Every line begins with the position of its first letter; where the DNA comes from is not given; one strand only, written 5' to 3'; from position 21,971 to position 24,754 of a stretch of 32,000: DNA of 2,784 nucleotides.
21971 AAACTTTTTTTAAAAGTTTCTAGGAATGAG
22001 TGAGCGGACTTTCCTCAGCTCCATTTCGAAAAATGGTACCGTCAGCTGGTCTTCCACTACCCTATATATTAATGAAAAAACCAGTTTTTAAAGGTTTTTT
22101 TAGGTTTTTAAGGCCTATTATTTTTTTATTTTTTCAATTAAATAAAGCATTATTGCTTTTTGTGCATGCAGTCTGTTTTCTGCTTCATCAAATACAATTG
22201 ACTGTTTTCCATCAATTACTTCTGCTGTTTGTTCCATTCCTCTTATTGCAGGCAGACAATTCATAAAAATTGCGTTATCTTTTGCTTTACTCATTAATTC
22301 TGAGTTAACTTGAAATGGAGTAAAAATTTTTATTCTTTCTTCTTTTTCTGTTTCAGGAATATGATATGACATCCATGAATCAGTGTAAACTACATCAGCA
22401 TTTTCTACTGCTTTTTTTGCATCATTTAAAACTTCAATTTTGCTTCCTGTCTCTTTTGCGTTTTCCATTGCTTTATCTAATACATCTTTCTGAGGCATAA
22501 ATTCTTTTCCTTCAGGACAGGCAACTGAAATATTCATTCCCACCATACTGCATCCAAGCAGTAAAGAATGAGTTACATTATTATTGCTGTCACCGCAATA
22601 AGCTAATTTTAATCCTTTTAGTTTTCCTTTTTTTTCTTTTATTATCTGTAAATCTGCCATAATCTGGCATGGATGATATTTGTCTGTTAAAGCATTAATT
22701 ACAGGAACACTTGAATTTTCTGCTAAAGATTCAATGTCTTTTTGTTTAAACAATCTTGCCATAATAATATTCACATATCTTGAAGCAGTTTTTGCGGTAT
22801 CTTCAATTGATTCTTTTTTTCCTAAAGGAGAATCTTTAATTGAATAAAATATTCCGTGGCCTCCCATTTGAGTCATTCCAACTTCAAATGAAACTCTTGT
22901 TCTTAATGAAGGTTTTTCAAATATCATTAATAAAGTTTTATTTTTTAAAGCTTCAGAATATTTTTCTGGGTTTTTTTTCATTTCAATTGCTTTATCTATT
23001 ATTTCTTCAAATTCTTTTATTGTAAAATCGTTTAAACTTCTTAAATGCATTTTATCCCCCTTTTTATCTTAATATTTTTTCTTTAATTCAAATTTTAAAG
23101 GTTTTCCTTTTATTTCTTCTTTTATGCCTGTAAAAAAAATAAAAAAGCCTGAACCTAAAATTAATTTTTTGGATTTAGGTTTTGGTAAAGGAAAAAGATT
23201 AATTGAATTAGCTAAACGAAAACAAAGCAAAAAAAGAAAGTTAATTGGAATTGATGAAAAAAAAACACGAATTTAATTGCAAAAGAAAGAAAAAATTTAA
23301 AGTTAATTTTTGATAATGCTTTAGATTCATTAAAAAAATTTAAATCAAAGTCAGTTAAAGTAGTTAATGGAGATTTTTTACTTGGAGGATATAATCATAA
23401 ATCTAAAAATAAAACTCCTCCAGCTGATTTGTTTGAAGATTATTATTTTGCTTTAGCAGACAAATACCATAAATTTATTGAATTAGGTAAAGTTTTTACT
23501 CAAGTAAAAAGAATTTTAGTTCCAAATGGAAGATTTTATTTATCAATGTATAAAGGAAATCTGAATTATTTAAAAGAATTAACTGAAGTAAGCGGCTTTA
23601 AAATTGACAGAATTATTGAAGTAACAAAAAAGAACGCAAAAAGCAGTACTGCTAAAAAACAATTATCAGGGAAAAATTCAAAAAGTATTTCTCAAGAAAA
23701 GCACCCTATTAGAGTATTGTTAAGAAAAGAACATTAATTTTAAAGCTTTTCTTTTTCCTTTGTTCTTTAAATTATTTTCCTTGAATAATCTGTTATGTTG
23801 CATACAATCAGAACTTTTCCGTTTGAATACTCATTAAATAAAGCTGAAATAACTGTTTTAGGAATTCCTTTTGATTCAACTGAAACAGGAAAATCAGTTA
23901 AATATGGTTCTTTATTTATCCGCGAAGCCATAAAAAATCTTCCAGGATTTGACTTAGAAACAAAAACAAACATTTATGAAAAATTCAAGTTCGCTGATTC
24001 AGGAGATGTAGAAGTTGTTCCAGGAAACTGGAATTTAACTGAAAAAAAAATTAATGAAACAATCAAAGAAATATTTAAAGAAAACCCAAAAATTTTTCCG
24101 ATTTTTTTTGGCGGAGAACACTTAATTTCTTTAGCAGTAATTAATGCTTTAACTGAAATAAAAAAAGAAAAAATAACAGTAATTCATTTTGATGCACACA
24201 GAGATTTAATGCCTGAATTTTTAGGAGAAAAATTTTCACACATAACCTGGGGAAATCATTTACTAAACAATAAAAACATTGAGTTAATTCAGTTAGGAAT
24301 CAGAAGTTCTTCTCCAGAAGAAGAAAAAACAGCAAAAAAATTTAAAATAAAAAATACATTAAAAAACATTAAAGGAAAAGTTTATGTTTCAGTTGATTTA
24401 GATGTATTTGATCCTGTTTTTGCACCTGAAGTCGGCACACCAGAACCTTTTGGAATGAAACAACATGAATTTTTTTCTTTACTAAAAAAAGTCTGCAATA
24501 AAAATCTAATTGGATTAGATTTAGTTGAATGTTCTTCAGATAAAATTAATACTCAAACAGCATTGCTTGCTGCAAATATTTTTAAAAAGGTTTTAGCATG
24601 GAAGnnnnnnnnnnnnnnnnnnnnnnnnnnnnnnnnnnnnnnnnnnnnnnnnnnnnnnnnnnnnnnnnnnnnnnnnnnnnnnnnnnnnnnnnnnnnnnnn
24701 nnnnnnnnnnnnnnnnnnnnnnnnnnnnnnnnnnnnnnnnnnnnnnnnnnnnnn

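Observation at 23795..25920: Translationally coupled agmatinase plus a SpeH-like pyruvoyl decarboxylase::deoxyhypusine synthase fusion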

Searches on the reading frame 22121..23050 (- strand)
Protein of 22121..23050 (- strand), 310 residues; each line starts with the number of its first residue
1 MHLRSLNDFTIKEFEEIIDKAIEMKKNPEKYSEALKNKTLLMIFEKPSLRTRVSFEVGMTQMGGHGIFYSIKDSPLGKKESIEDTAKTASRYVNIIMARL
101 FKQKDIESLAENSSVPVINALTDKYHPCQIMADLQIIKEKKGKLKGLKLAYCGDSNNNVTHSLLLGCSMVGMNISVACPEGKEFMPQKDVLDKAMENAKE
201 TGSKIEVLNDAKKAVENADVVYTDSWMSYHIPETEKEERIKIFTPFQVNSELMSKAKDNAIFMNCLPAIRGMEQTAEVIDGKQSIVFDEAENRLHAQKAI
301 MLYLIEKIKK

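Call 10: search_protein_families(library=pfam, proteins=[window:22121-23050:-], max_evalue=0.01)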
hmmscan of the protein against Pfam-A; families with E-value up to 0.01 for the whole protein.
window:22121-23050:- (310 aa): 2 families
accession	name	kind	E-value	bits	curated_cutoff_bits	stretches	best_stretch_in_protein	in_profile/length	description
PF00185.30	OTCace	-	5.2e-61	205.7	29.4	1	145-304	1-157/157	Aspartate/ornithine carbamoyltransferase, Asp/Orn binding domain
PF02729.26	OTCace_N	-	3.2e-48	164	29.9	1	2-139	2-148/148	Aspartate/ornithine carbamoyltransferase, carbamoyl-P binding domain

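Call 31: search_protein_families(library=ncbifam, proteins=[window:22121-23050:-], max_evalue=0.001)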
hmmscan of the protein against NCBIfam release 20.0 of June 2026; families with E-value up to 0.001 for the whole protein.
window:22121-23050:- (310 aa): 16 families
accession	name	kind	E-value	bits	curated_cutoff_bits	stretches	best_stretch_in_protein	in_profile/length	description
NF001986.0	PRK00779.1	subfamily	2.9e-121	404.3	306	1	2-307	7-306/307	ornithine carbamoyltransferase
TIGR00658.1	orni_carb_tr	equivalog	2.5e-119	398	280.85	1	2-305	2-303/304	ornithine carbamoyltransferase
NF011380.0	PRK14805.1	equivalog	6.5e-97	324.2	421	1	2-306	3-301/302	ornithine carbamoyltransferase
TIGR04384.1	putr_carbamoyl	exception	7.2e-92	308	500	1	6-307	5-309/330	putrescine carbamoyltransferase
NF003286.0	PRK04284.1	subfamily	3.6e-84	282.7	515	1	5-302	11-327/332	ornithine carbamoyltransferase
NF011379.0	PRK14804.1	equivalog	7.6e-66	222.3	373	1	2-306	8-310/311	ornithine carbamoyltransferase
NF002470.0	PRK01713.1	equivalog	6.7e-60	203.3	545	1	2-302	9-330/334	ornithine carbamoyltransferase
NF003384.0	PRK04523.1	equivalog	5.3e-57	193.4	288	1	2-306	5-334/336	N-acetylornithine carbamoyltransferase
NF009213.0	PRK12562.1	subfamily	5.1e-55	187.2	559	1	2-303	8-330/334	ornithine carbamoyltransferase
NF002032.1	PRK00856.1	equivalog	7.4e-44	150.1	263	1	2-304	2-296/297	aspartate carbamoyltransferase catalytic subunit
TIGR00670.1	asp_carb_tr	equivalog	2.8e-43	148.2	236.95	1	2-305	2-303/304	aspartate carbamoyltransferase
NF006046.0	PRK08192.1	equivalog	1.9e-26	93.1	512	1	2-269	8-278/339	aspartate carbamoyltransferase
NF008853.0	PRK11891.1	equivalog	2.2e-22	79.3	560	1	28-268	118-358/430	aspartate carbamoyltransferase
NF010387.0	PRK13814.1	equivalog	1.3e-19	70.2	660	1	2-302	7-301/310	aspartate carbamoyltransferase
NF005538.0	PRK07200.1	equivalog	1.7e-19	70.1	453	1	117-235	156-281/396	knotted carbamoyltransferase YgeW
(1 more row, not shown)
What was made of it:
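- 22118..23050 (-): argF (ornithine carbamoyltransferase), divergently transcribed. This is arginine-supply context, and its position is conserved in close relatives. PF00185 and PF02729; TIGR00658 398 against 281 (calls 10, 31).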

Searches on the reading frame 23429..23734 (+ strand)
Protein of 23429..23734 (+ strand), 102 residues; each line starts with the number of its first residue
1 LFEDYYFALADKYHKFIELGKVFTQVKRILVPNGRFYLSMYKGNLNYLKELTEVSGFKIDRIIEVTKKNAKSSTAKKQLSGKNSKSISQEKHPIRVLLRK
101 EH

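Call 10: search_protein_families(library=pfam, proteins=[window:23429-23734:+], max_evalue=0.01)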
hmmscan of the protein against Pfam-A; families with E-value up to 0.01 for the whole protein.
window:23429-23734:+ (102 aa): 1 family
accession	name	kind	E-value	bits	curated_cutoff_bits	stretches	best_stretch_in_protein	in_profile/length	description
PF01555.25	N6_N4_Mtase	-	0.00027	21.4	26.7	1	11-81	26-96/221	DNA methylase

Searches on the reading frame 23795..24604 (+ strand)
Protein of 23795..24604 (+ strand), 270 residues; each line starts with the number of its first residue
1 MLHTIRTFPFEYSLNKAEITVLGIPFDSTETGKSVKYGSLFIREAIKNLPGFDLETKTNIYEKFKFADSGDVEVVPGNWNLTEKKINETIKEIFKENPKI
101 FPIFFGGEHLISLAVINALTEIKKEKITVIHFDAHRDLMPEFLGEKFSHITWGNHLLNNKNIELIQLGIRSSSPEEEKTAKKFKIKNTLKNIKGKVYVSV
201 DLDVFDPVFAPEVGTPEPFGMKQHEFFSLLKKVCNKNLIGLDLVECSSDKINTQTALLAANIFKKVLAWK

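Call 10: search_protein_families(library=pfam, proteins=[window:23795-24604:+], max_evalue=0.01)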
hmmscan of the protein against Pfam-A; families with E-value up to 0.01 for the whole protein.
window:23795-24604:+ (270 aa): 1 family
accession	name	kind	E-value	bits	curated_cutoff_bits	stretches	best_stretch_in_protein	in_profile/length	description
PF00491.26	Arginase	-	1.1e-53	182.9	22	1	18-266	2-277/280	Arginase family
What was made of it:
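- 23795..24607 (+): SpeB-like ureohydrolase (agmatinase family), 270 aa. The Mn-ligand motifs GGEH, DAHRD and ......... are present. PF00491 1.1e-53 (call 10).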

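Call 31: search_protein_families(library=ncbifam, proteins=[window:23795-24604:+], max_evalue=0.001)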
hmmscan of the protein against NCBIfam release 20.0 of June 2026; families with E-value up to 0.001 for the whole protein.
window:23795-24604:+ (270 aa): 5 families
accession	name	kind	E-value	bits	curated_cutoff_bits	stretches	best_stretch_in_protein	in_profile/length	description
TIGR01230.1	agmatinase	equivalog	4.7e-52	177.3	174.3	1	14-268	10-274/275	agmatinase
NF002564.0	PRK02190.1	subfamily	8.7e-36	123.6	302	1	10-267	26-298/307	agmatinase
TIGR01227.1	hutG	equivalog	3e-24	85.8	229.15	2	16-174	34-190/307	formimidoylglutamase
TIGR01229.1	rocF_arginase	equivalog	1.3e-18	67.4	227.6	2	186-248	211-273/300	arginase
NF010347.0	PRK13775.1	equivalog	6.7e-07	28.9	381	1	187-262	242-319/331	formimidoylglutamase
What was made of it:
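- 23795..24607 (+): TIGR01230 177.3 against 174.3 (call 31).
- Checked: ORF 23795..24607 (+), 270 aa, belongs to the arginase/agmatinase family (PF00491 1.1e-53; TIGR01230 177.3 bits against a cut-off of 174.3; calls 10, 31).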

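Call 80: search_solved_structures(query=window:23795-24604:+, max_evalue=1e-10, show_alignments=1)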
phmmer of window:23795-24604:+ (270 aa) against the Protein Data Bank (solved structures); distinct sequences matched with E-value up to 1e-10: 14.
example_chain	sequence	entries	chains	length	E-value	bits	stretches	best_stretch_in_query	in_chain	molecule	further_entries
3lhl_A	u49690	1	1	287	1e-28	104.3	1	15-264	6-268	Putative agmatinase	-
1gq6_A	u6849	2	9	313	2.2e-26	96.6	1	8-177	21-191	PROCLAVAMINATE AMIDINO HYDROLASE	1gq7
3pzl_A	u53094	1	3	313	2.9e-25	93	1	15-267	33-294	Agmatine ureohydrolase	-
7esr_A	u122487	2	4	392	1.1e-22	84.5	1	14-171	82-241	Probable agmatinase 2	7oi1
9fek_A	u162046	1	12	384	2.3e-22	83.4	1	16-268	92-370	Putative agmatinase 2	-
6vsu_A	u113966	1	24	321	6.1e-22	82.1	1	84-267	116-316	Arginase 1, mitochondrial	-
3nio_A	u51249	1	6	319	1.3e-21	80.9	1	14-267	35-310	Guanidinobutyrase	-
6vss_A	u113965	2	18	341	1.6e-20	77.4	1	84-267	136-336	Arginase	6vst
3nip_A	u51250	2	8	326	7.2e-19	72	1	18-265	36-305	3-guanidinopropionase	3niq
1wog_A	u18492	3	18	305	3.2e-17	66.6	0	16-141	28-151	agmatinase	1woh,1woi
7lol_A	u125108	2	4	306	1.8e-16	64.1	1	15-262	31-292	Agmatinase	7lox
7lba_A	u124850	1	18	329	2.4e-16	63.7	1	15-262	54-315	Agmatinase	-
3m1r_A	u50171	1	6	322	3.5e-14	56.6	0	21-194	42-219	Formimidoylglutamase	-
4dz4_A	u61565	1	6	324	1.8e-11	47.7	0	13-263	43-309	Agmatinase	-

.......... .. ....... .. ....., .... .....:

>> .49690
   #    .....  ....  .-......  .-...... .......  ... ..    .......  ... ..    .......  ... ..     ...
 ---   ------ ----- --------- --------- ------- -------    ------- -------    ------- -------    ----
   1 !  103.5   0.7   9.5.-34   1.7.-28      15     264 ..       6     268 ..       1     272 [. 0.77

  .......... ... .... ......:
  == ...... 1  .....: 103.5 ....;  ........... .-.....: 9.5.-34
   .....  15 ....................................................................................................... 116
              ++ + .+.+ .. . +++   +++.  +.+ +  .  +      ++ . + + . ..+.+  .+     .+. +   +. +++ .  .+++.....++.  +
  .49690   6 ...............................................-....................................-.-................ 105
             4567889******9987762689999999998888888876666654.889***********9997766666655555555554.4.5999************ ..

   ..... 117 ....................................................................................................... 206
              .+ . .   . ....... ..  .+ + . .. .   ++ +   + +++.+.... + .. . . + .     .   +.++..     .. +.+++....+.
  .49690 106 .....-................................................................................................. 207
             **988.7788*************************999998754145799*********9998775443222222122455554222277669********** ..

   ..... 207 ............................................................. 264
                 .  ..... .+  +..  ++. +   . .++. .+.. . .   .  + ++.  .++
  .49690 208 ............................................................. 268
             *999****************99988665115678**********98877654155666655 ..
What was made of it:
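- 23795..24607 (+): Best PDB match is 3LHL, a putative agmatinase, 1e-28 (call 80).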
